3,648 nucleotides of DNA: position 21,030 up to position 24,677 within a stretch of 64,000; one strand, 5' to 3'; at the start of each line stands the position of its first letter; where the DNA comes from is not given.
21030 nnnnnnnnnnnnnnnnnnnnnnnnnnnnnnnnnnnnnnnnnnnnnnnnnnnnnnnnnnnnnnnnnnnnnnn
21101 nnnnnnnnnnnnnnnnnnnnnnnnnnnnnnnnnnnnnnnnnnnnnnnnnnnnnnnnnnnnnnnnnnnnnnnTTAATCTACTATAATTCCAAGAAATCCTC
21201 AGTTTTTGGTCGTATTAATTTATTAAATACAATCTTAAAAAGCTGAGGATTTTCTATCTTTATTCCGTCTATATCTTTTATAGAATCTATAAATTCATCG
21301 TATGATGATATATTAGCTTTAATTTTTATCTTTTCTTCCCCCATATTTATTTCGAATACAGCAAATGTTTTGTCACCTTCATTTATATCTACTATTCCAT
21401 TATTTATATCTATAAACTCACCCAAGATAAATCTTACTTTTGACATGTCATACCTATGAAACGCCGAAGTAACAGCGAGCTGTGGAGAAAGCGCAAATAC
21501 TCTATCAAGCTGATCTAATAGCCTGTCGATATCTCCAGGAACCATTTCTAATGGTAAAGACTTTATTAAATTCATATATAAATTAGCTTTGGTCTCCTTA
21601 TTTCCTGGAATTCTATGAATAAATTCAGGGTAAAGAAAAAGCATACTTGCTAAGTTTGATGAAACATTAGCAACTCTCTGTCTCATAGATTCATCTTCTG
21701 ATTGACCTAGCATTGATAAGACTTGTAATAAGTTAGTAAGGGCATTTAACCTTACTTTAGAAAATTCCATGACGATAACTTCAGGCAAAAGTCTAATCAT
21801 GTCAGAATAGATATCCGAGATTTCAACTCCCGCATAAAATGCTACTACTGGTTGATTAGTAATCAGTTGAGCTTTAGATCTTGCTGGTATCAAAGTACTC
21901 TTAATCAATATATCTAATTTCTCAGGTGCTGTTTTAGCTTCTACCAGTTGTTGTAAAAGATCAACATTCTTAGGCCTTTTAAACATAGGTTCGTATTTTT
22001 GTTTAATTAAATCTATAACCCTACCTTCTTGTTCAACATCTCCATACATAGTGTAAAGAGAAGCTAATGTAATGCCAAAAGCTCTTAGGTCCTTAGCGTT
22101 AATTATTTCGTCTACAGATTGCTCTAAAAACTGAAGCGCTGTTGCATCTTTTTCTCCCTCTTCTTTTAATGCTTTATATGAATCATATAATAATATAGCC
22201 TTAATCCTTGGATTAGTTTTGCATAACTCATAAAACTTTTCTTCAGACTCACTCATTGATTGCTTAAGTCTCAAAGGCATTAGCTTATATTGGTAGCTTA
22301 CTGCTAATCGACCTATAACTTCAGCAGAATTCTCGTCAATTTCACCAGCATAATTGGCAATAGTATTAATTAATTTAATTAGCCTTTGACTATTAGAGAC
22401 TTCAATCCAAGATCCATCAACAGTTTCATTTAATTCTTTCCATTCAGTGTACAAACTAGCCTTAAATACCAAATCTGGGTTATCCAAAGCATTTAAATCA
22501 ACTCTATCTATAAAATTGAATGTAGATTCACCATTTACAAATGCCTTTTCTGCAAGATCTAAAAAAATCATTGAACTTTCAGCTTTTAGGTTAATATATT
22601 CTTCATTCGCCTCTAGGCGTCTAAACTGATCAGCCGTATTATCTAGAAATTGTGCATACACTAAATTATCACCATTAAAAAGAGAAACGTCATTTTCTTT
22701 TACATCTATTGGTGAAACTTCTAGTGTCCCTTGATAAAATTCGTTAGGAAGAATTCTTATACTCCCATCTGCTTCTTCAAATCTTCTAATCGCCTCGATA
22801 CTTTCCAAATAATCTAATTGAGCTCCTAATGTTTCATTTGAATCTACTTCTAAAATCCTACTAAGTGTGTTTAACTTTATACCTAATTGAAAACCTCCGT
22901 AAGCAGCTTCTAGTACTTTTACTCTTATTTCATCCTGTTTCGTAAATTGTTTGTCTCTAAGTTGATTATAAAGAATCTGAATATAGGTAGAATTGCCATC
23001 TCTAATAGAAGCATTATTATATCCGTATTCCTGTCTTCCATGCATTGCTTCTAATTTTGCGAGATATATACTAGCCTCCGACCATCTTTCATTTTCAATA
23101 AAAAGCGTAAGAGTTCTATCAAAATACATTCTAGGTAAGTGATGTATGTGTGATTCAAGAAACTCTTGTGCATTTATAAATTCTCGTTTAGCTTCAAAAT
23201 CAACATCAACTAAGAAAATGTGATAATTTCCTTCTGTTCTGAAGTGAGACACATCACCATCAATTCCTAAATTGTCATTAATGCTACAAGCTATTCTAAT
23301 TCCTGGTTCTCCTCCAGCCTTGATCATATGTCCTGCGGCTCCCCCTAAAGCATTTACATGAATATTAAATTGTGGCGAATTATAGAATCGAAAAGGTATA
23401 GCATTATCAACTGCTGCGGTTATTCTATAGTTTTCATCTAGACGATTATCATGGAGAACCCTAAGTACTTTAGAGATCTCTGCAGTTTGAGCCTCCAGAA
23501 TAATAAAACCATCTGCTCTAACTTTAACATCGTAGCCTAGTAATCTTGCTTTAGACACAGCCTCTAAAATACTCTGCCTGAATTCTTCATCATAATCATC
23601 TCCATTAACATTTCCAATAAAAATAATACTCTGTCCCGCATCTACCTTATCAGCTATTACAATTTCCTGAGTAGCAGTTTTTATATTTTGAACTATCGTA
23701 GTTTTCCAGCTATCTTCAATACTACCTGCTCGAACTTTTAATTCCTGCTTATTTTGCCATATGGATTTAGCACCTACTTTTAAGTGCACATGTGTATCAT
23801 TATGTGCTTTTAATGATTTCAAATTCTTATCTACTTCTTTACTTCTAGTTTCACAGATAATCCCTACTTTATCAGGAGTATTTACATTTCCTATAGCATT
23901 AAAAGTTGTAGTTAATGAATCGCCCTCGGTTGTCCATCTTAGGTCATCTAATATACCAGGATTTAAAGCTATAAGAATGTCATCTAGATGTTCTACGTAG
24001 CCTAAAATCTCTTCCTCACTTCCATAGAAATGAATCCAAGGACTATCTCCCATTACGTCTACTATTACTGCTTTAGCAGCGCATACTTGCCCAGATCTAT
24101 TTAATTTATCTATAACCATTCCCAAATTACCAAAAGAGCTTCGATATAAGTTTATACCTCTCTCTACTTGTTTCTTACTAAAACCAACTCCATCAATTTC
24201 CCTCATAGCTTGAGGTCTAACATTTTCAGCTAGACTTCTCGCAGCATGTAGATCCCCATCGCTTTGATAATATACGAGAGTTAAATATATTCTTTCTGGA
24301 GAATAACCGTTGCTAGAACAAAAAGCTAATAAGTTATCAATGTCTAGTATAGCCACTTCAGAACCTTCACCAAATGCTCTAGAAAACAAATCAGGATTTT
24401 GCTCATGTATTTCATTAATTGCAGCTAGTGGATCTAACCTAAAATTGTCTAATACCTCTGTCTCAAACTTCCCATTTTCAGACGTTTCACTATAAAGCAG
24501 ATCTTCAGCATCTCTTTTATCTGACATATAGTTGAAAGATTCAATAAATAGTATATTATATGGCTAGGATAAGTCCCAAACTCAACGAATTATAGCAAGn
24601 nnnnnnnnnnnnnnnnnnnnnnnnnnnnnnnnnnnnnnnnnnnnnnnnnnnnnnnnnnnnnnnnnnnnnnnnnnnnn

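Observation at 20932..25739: Orphan 1115-aa protein flanked by a Nif11/NHLP-leader-like peptide gene and an M50 (S2P-like) membrane protease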

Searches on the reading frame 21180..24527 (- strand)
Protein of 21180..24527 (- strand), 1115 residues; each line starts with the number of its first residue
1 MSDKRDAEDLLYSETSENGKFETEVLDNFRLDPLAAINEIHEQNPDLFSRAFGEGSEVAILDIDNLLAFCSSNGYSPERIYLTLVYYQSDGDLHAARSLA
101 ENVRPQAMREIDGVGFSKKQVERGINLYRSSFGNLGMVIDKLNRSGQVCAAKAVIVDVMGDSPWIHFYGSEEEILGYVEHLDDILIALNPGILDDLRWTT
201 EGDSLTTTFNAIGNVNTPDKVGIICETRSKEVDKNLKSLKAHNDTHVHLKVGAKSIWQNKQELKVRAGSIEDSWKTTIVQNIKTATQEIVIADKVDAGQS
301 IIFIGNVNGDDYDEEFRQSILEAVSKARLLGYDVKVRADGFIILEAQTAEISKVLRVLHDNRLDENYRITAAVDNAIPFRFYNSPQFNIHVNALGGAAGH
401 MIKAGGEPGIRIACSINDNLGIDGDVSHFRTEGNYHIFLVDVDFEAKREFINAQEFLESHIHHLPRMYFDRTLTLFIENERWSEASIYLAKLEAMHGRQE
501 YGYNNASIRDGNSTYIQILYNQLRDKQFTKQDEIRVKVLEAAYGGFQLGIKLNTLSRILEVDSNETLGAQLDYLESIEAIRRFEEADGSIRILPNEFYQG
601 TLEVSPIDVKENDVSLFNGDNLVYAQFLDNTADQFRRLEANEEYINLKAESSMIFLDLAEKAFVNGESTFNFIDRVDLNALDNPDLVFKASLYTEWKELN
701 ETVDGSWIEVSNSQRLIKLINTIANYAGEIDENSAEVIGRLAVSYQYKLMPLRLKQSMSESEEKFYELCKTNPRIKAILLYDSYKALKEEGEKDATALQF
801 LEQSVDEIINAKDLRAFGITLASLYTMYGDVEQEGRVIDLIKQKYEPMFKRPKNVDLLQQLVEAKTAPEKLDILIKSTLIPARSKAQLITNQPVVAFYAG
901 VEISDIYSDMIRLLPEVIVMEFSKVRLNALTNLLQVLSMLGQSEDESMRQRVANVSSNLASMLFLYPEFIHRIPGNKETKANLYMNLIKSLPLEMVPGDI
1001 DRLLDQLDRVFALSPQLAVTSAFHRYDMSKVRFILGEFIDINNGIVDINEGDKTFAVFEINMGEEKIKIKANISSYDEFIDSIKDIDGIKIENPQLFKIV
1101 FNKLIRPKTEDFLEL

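Call 3: search_protein_families(library=pfam, proteins=[window:21180-24527:-], max_evalue=0.1)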
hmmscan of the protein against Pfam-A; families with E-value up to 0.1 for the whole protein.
window:21180-24527:- (1115 aa): 0 families

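Call 4: search_protein_families(library=ncbifam, proteins=[window:21180-24527:-], max_evalue=1)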
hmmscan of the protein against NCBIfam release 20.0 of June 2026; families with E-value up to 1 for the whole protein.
window:21180-24527:- (1115 aa): 0 families

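Call 5: find_homologous_proteins(query=window:21180-24527:-)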
Query window:21180-24527:- (1115 aa): 1 proteins with E <= 0.001 among 8000 candidates.
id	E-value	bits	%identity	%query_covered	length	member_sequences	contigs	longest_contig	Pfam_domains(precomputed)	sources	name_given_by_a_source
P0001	0.0e+0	2026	100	81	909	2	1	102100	-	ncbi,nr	ncbi:MAG: hypothetical protein Q9M91_00580 [Candidatus Dojkabacteria bacterium]|nr:hypothetical prot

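Call 14: search_solved_structures(query=window:21180-24527:-, max_evalue=10)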
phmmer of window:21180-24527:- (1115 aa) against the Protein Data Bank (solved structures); distinct sequences matched with E-value up to 10: 1.
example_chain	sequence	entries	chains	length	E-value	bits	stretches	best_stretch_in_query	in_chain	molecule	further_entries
2cpj_A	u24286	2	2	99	2.2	9.3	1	296-354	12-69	Non-POU domain-containing octamer-binding protein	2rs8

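Call 18: search_protein_families(library=padloc, proteins=[window:21180-24527:-], max_evalue=0.1)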
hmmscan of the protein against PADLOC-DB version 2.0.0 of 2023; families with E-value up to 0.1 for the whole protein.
window:21180-24527:- (1115 aa): 0 families

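Call 20: search_protein_representatives(protein=window:21180-24527:-)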
Query: 1115 residues. Proteins with E-value up to 0.001 (for the whole library): 2; up to 1e-10: 2; up to 1e-30: 2. The best 2 are listed.
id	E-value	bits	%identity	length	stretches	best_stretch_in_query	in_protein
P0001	0.0e+00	2026.3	100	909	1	1-908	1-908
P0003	1.6e-117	410.4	100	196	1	920-1115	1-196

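Call 36: predict_structure(protein=window:21180-24527:-)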
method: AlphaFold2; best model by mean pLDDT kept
length: 1115 residues; sequences in the alignment: 1
mean_pLDDT: 39.1   pTM: 0.26
mean pLDDT of the five models: 39.1, 30.6, 27.4, 27.0, 26.1
residues with pLDDT >= 90: 0; 70-90: 0; 50-70: 105; < 50: 1010
segments of 3 or more residues with pLDDT < 50: 1-131, 151-163, 190-192, 202-204, 216-223, 226-303, 329-331, 335-342, 345-353, 360-362, 364-792, 794-933, 935-1072, 1087-1115
pLDDT, mean of each block of 10 residues (from residue 1): 35 37 36 41 40 32 40 40 41 44 46 39 43 52 53 42 50 63 55 52 50 49 46 39 36 27 27 33 38 39 49 54 54 46 47 51 44 34 35 31 31 29 25 25 25 31 34 37 40 39 30 40 39 38 37 32 36 33 29 26 22 24 31 34 31 33 33 37 41 44 36 44 44 38 37 37 45 43 42 44 45 41 43 44 44 43 41 37 33 30 36 34 39 45 45 45 39 41 45 42 39 33 27 34 33 40 41 51 48 42 39 27
secondary structure, 60 per line:
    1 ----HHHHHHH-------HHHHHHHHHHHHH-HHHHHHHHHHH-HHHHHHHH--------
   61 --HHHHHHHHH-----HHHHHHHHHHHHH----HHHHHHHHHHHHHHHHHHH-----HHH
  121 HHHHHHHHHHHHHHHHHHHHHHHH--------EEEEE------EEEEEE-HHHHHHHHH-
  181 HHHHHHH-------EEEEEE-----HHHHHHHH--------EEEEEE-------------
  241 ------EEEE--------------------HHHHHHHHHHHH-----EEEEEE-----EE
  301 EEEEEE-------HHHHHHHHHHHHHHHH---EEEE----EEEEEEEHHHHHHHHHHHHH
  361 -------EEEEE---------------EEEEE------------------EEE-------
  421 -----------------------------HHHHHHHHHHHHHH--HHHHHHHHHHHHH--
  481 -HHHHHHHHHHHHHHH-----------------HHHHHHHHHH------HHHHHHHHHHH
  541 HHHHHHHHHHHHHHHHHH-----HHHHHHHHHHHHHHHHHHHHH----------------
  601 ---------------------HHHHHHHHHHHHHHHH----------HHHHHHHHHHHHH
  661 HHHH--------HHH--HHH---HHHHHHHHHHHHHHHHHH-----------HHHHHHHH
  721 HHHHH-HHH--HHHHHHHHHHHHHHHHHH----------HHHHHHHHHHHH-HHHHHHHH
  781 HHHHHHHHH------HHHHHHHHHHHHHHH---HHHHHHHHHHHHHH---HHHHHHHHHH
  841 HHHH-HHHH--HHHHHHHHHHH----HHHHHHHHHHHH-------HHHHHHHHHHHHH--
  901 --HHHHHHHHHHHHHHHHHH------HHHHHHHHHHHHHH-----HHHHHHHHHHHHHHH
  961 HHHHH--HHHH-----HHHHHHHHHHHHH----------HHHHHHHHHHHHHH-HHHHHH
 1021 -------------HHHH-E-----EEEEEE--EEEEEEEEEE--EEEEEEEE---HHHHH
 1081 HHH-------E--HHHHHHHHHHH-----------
elements in order (helices of 4 or more, strands of 3 or more residues): H5-11 H19-31 H33-43 H45-52 H63-71 H77-89 H94-112 H118-144 E153-157 E164-169 H171-179 H181-187 E195-200 H206-213 E222-227 E247-250 H271-282 E288-293 E299-306 H314-329 E333-336 E341-347 H348-360 E368-372 E388-392 E411-413 H450-463 H466-478 H482-496 H514-523 H530-558 H564-584 H622-637 H648-664 H684-701 H713-725 H732-749 H760-771 H773-789 H796-810 H814-827 H831-844 H846-849 H852-862 H867-878 H886-898 H903-920 H927-940 H946-965 H968-971 H977-989 H1000-1013 H1015-1020 H1034-1037 E1045-1050 E1053-1062 E1065-1072 H1076-1083 H1094-1104

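Call 40: find_related_loci(query=window:21180-24527:-, collection=viral_contigs, flank=8000)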
Query window:21180-24527:- (1115 aa) in viral_contigs; peptide patterns used: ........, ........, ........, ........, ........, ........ (x = any residue, [..] = any of these).
7 stretches matched a pattern, but none encodes a relative of the query by tblastn (E <= 1e-3).

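Call 41: search_dna_similar(query=window:21183-24527:-, collection=phages, mode=protein, max_evalue=0.1)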
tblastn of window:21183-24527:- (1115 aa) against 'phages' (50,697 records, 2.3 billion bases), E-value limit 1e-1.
No match.

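Call 81: find_related_loci(query=window:21180-24527:-, collection=metagenome_contigs, flank=8000)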
Query window:21180-24527:- (1115 aa) in metagenome_contigs; peptide patterns used: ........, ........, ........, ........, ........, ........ (x = any residue, [..] = any of these).
59 stretches matched a pattern, but none encodes a relative of the query by tblastn (E <= 1e-3).

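Call 83: search_protein_families(library=phrogs, proteins=[window:21180-24527:-], max_evalue=0.1)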
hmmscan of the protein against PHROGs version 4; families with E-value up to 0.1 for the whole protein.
window:21180-24527:- (1115 aa): 0 families

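Call 84: fold_search(model_id=the predicted structure, library=pdb)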
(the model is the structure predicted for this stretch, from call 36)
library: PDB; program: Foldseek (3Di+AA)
matches with E <= 10: 682; with E <= 0.001: 0
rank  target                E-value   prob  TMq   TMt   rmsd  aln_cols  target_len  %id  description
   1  7rwb_A                2.2e-02  0.51  0.09  0.15  24.5       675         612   12  AP2 bound to the APA domain of SGIP in the presence of heparin (released 2022-03-30)
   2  5h2w_A                2.3e-02  0.84  0.11  0.22  17.4       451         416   13  Crystal structure of the karyopherin Kap60p bound to the SUMO protease Ulp1p (150-340) (released 2016-12-14)
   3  8ro2_I                2.3e-02  0.72  0.12  0.16  31.1       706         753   12  Integrative Structure of the human intron lariat Spliceosome (ILS'') (released 2024-09-18)
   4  8q8k_B                2.7e-02  0.47  0.08  0.15  19.2       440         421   14  KI Polyomavirus LTA NLS bound to importin alpha 2 (released 2024-02-07)
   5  7dvq_1                3.3e-02  0.44  0.10  0.10  22.6       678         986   11  Cryo-EM Structure of the Activated Human Minor Spliceosome (minor Bact Complex) (released 2021-03-31)
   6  8y7e_1                3.8e-02  0.41  0.10  0.10  22.6       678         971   11  Cryo-EM Structure of the human minor pre-B complex (pre-precatalytic spliceosome) U12 snRNP part (released 2024-03-13)
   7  4uae_A                4.2e-02  0.44  0.08  0.15  18.4       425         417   13  Importin alpha 3 delta IBB in complex with Influenza PB2 Nuclear Localization Domain (released 2015-02-04)
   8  6d7n                  4.4e-02  0.44  0.08  0.15  19.5       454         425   12  Crystal structure of the W357R/W399R Importin alpha mutant (released 2019-03-06)
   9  7r5k_D0               4.6e-02  0.25  0.07  0.07  32.5       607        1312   12  Human nuclear pore complex (constricted) (released 2022-06-22)
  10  6s9o_F                4.8e-02  0.47  0.08  0.18  18.1       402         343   13  Designed Armadillo Repeat protein internal Lock1 fused to target peptide KRKRKLKFKR (released 2020-02-19)
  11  6wx8_A                5.0e-02  0.44  0.07  0.14  19.8       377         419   11  SOX2 bound to Importin-alpha 3 (released 2020-10-28)
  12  6bvv_A                5.5e-02  0.35  0.08  0.14  19.6       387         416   10  Nipah virus W protein C-terminus in complex with Importin alpha 3 (released 2018-07-04)
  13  7mq8_LM               6.3e-02  0.38  0.09  0.05  35.4       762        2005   11  Cryo-EM structure of the human SSU processome, state pre-A1 (released 2021-09-22)
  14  8cwy_A                6.3e-02  0.30  0.08  0.15  25.9       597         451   12  Accurate computational design of genetically encoded 3D protein crystals (released 2023-11-01)
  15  7dkh_A                6.6e-02  0.41  0.11  0.13  29.8       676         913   13  Crystal structure of the Ctr9/Paf1/Cdc73/Rtf1 quaternary complex (released 2021-11-24)
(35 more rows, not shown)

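Call 100: search_dna_similar(query=window:21183-24527:-, collection=plasmids, mode=protein, max_evalue=0.1)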
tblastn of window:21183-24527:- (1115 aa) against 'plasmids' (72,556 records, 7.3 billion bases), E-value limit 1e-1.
No match.

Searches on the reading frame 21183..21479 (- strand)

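Call 39: search_protein_families(library=pfam, proteins=[window:21183-21479:-], max_evalue=10)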
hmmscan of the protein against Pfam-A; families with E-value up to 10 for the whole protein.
window:21183-21479:- (99 aa): 2 families
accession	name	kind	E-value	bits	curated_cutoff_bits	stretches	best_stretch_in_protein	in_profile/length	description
PF00241.25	Cofilin_ADF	-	0.087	13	22.4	1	36-69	14-50/125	Cofilin/tropomyosin-type actin-binding protein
PF15241.11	Cylicin_N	-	0.18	12.5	27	1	54-91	1-36/107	Cylicin N-terminus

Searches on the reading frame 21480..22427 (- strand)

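Call 39: search_protein_families(library=pfam, proteins=[window:21480-22427:-], max_evalue=10)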
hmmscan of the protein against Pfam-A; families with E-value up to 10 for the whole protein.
window:21480-22427:- (316 aa): 1 family
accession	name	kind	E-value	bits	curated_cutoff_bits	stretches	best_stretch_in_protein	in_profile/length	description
PF23349.2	BBS7_hp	-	0.53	10.9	27.8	1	136-178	6-48/114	BBS7 hairpin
